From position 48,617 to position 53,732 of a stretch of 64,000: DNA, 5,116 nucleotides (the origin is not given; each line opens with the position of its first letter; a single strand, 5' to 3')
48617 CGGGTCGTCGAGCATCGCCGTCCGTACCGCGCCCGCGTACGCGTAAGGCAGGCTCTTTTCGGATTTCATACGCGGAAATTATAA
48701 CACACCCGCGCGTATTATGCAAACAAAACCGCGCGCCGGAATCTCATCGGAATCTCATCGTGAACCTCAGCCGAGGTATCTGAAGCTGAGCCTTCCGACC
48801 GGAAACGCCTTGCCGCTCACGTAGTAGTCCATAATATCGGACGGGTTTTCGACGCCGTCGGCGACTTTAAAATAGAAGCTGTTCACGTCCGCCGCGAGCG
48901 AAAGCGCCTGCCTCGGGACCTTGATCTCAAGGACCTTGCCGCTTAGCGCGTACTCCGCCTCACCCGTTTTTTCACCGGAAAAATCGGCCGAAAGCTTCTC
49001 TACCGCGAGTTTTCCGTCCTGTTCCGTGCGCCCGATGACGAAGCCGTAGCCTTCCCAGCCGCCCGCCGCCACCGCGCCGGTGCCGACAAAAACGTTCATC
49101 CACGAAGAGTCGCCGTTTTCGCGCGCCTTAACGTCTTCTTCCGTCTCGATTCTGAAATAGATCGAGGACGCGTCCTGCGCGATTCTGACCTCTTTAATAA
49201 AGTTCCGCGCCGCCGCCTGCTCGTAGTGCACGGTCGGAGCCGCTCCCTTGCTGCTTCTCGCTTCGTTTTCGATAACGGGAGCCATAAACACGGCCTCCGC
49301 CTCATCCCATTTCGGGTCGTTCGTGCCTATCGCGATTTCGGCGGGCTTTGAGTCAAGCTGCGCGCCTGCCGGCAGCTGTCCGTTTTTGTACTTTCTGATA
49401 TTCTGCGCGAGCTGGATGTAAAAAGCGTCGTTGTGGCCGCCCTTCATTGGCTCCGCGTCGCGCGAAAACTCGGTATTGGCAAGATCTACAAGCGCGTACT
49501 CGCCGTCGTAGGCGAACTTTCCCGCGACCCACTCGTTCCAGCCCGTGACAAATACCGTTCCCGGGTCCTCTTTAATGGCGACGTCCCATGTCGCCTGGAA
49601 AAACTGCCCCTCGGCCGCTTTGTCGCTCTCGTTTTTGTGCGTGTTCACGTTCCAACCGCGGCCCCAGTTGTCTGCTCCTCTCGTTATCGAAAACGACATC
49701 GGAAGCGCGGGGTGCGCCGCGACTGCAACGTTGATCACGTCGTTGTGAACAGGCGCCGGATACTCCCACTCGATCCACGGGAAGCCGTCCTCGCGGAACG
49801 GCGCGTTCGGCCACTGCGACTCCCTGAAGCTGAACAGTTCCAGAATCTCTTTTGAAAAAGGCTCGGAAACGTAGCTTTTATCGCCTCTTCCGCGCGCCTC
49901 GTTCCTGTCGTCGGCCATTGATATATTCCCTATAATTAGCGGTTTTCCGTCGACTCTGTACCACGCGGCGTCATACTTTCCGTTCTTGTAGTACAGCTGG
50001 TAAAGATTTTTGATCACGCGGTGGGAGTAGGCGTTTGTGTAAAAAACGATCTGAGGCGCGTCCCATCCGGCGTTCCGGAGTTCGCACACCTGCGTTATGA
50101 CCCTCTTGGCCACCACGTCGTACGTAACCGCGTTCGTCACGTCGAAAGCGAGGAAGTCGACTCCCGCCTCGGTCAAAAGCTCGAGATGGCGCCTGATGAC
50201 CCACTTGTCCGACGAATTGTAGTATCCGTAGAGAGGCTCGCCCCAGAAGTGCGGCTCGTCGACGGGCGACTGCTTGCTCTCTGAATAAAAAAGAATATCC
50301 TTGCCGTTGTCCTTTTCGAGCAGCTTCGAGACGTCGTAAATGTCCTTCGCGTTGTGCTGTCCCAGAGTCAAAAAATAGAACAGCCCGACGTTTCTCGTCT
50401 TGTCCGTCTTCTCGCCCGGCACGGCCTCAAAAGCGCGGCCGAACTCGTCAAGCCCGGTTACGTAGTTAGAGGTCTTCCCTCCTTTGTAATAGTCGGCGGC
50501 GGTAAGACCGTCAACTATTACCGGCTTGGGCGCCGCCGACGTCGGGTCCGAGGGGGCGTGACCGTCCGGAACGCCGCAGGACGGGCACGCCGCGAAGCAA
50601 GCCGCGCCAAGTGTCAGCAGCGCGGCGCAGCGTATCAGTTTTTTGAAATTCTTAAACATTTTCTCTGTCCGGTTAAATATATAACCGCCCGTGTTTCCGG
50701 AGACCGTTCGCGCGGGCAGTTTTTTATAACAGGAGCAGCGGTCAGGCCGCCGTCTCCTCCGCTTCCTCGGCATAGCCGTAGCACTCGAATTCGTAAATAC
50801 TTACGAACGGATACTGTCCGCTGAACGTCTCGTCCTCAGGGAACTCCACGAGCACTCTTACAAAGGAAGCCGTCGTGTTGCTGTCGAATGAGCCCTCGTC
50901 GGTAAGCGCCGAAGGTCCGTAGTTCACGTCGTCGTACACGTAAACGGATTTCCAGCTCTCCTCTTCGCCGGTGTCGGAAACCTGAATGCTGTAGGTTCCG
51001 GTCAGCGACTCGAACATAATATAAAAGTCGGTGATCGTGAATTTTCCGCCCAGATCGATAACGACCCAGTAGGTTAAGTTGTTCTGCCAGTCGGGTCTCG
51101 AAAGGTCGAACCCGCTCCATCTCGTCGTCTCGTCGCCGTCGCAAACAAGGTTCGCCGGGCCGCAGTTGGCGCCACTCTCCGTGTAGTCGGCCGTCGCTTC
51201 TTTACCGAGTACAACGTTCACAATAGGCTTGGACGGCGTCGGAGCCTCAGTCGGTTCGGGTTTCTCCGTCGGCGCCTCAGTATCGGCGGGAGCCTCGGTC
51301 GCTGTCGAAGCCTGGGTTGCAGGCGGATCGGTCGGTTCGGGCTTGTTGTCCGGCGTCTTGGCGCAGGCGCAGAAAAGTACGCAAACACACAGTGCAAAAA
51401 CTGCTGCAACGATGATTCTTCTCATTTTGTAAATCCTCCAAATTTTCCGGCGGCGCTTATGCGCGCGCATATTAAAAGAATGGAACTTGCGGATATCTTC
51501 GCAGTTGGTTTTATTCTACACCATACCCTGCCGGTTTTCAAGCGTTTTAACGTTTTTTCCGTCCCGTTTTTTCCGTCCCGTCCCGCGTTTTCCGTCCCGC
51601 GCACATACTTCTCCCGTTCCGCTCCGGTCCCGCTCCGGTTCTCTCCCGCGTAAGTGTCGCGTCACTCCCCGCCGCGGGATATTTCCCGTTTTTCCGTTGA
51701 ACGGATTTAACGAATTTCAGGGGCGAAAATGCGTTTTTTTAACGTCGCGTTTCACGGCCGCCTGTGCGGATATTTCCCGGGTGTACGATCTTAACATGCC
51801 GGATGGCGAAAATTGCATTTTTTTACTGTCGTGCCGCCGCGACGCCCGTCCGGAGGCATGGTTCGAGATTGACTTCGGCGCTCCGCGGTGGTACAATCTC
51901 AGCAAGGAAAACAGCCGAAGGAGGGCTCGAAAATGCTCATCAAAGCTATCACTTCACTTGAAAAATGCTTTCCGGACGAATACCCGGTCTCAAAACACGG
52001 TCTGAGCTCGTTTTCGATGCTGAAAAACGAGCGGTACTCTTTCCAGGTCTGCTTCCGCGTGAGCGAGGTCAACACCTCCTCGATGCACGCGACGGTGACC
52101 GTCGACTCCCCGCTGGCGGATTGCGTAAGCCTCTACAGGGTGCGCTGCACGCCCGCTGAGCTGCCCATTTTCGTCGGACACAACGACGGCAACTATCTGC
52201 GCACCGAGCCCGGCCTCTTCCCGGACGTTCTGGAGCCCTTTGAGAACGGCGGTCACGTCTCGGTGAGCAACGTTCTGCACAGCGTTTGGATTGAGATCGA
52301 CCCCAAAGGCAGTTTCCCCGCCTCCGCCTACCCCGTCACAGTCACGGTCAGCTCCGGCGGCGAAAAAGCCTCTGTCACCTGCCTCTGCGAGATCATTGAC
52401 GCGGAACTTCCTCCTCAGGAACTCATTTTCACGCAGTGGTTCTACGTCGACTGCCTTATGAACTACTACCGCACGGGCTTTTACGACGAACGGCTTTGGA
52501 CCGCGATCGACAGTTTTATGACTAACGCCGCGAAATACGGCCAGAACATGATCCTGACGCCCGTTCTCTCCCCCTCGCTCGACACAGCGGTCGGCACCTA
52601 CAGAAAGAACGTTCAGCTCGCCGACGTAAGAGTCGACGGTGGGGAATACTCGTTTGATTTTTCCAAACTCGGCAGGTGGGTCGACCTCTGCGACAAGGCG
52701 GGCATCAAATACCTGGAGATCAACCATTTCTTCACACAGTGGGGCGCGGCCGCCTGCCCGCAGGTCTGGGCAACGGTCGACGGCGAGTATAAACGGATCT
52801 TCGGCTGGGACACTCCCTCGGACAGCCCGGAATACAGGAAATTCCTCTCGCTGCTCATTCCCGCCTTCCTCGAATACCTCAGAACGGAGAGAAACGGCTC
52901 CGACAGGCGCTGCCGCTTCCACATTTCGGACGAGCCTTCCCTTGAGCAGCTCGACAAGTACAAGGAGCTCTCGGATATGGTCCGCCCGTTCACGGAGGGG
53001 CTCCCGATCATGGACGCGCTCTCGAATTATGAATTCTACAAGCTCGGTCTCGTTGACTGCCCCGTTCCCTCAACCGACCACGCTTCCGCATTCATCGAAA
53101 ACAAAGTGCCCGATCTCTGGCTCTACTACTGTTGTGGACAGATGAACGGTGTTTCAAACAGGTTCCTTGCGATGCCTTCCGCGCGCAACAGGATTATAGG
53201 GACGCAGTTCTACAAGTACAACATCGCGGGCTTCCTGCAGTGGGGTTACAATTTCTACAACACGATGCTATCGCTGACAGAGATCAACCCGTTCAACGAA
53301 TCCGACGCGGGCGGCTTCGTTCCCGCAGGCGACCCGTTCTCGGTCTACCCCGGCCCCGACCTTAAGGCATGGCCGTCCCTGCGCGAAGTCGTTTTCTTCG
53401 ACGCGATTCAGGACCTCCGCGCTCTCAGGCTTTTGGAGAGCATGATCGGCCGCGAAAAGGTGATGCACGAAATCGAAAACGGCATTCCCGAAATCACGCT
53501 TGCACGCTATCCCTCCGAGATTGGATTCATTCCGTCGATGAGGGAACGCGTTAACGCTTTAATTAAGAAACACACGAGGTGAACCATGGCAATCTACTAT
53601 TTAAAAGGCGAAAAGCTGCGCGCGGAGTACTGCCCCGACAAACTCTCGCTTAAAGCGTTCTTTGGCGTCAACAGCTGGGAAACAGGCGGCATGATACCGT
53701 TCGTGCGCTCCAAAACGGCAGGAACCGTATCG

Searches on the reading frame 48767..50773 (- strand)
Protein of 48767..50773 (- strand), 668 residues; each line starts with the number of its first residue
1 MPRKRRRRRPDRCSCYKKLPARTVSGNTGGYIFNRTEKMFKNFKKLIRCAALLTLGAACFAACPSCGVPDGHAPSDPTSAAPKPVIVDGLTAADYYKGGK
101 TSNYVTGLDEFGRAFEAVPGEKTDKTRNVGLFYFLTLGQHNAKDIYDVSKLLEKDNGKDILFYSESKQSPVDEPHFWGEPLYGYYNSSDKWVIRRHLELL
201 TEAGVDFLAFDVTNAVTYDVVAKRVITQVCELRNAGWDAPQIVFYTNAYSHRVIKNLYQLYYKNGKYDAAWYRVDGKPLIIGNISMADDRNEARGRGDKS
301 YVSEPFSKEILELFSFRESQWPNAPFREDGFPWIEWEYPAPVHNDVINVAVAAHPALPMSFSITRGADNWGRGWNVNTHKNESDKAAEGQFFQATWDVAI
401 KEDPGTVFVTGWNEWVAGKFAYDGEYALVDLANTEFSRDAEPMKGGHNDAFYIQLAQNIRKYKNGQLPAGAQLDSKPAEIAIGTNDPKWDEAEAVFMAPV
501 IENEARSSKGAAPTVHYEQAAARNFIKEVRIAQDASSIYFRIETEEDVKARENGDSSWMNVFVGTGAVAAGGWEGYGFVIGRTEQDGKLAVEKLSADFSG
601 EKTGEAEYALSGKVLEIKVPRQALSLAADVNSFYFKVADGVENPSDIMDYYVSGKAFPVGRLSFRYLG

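Call 24: search_protein_families(library=pfam, max_evalue=0.00001, proteins=[window:48767-50773:-])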
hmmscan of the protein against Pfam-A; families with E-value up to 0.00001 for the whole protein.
window:48767-50773:- (668 aa): 1 family
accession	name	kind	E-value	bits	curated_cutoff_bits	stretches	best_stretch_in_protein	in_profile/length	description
PF16317.11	Glyco_hydro_99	-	3.6e-08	33.4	33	0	167-280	47-158/341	Glycosyl hydrolase family 99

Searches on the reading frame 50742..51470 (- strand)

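Call 24: search_protein_families(library=pfam, max_evalue=0.00001, proteins=[window:50742-51470:-])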
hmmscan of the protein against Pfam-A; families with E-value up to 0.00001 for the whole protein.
window:50742-51470:- (242 aa): 2 families
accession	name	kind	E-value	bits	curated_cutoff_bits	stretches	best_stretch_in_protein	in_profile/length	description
PF00754.31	F5_F8_type_C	-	2.7e-11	44.1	28.2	1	96-208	6-112/127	F5/8 type C domain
PF22633.2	F5_F8_type_C_2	-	2.8e-09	37.9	27.8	1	110-206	3-91/91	NedA-like, galactose-binding domain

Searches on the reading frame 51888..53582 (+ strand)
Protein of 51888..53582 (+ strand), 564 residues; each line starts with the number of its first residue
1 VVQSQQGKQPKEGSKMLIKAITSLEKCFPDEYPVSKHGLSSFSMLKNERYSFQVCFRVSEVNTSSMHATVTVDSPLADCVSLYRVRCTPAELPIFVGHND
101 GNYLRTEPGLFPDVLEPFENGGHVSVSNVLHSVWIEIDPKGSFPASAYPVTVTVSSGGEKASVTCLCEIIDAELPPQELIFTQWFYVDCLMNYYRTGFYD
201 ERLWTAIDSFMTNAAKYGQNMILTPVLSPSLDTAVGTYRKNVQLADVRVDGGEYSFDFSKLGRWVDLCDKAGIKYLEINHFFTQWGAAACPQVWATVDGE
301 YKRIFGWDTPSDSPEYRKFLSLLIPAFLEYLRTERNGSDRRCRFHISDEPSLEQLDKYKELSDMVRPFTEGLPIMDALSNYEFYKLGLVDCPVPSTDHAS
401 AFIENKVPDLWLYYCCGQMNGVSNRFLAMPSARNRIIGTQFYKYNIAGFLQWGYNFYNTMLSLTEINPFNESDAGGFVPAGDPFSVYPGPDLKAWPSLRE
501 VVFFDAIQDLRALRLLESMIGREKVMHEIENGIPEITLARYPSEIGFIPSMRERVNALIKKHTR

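Call 24: search_protein_families(library=pfam, max_evalue=0.00001, proteins=[window:51888-53582:+])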
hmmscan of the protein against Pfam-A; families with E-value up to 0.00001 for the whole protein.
window:51888-53582:+ (564 aa): 1 family
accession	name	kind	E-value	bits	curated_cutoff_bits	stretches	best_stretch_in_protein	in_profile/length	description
PF13320.12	GH123_cat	-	6.2e-100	335.1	23.1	1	184-516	1-324/324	Glycoside hydrolase 123, catalytic domain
